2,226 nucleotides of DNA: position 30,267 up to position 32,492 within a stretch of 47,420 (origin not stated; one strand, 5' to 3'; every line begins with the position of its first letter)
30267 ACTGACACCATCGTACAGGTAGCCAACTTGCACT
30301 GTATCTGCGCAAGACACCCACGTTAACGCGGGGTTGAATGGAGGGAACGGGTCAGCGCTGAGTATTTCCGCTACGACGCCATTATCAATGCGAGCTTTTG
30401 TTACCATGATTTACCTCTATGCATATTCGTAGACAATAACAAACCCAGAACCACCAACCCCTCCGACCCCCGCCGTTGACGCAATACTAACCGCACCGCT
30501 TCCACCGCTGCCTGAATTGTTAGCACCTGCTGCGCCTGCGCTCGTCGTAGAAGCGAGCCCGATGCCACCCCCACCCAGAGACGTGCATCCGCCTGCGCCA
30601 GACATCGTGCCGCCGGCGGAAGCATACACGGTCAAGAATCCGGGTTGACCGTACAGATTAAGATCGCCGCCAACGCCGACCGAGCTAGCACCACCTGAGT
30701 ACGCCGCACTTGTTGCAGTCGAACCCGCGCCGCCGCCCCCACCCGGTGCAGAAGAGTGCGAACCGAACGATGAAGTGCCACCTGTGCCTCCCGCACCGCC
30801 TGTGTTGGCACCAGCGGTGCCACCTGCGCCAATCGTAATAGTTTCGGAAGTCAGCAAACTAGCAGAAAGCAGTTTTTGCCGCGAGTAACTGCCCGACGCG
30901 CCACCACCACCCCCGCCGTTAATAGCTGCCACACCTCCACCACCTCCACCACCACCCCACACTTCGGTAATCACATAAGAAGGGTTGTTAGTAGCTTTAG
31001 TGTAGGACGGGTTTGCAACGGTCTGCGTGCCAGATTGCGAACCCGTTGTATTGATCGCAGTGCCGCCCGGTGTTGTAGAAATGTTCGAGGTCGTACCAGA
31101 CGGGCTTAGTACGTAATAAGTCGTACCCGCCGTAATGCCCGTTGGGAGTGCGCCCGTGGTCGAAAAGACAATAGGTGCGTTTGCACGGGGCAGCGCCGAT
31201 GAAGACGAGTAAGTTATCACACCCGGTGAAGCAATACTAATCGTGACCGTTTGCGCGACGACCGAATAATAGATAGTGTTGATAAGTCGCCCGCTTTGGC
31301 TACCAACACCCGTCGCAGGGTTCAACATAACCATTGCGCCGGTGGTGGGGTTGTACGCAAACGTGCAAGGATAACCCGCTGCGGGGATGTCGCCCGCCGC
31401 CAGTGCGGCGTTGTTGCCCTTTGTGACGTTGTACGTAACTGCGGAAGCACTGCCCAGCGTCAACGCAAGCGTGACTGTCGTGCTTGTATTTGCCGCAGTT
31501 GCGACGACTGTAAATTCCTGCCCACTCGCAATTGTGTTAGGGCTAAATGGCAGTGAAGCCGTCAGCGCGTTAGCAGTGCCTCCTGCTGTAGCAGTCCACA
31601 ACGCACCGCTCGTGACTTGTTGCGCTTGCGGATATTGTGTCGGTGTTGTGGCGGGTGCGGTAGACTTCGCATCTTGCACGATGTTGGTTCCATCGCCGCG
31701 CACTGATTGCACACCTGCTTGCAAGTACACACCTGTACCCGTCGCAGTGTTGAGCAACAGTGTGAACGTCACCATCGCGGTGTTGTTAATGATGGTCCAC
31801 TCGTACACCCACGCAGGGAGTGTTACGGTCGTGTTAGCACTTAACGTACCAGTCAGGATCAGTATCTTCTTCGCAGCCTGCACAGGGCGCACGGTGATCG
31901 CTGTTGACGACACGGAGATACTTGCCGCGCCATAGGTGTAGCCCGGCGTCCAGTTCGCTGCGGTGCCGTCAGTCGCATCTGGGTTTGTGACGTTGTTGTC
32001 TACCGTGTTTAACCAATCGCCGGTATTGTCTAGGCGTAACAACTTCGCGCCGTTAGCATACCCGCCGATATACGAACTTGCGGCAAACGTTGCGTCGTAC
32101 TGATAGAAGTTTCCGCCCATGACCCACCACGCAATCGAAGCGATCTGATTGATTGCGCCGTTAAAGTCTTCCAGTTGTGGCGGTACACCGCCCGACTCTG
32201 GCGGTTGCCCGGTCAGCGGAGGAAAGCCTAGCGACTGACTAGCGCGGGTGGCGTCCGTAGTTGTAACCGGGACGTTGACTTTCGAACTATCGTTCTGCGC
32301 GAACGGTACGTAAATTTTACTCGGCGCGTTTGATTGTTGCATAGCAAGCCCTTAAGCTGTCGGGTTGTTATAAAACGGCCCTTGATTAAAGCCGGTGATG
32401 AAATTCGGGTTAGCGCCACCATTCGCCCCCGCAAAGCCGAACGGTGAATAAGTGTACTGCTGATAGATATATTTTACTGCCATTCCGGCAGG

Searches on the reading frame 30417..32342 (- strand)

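Call 11: search_protein_families(library=phrogs, proteins=[window:30417-32342:-])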
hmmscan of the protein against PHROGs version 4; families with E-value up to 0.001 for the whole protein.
window:30417-32342:- (641 aa): 8 families
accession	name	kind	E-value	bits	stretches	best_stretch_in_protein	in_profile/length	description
phrog_12796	-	tail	3.1e-75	255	1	1-302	1-296/445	tail fiber protein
phrog_38625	-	tail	5.2e-65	221.1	1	3-389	4-387/437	tail fiber protein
phrog_863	-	tail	7e-26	92.3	1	239-640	258-604/690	tail fiber assembly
phrog_11982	-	unknown function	1.1e-21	78.4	1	2-127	2-128/233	-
phrog_34663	-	unknown function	1.6e-13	51.1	1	6-123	3-117/698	-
phrog_25419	-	unknown function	9.2e-09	35.7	1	139-346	14-222/282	-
phrog_1396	-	tail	9.5e-07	29.3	1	5-428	91-379/504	tail fiber protein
phrog_2295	-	unknown function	3.2e-05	23.7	1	124-551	255-697/1183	-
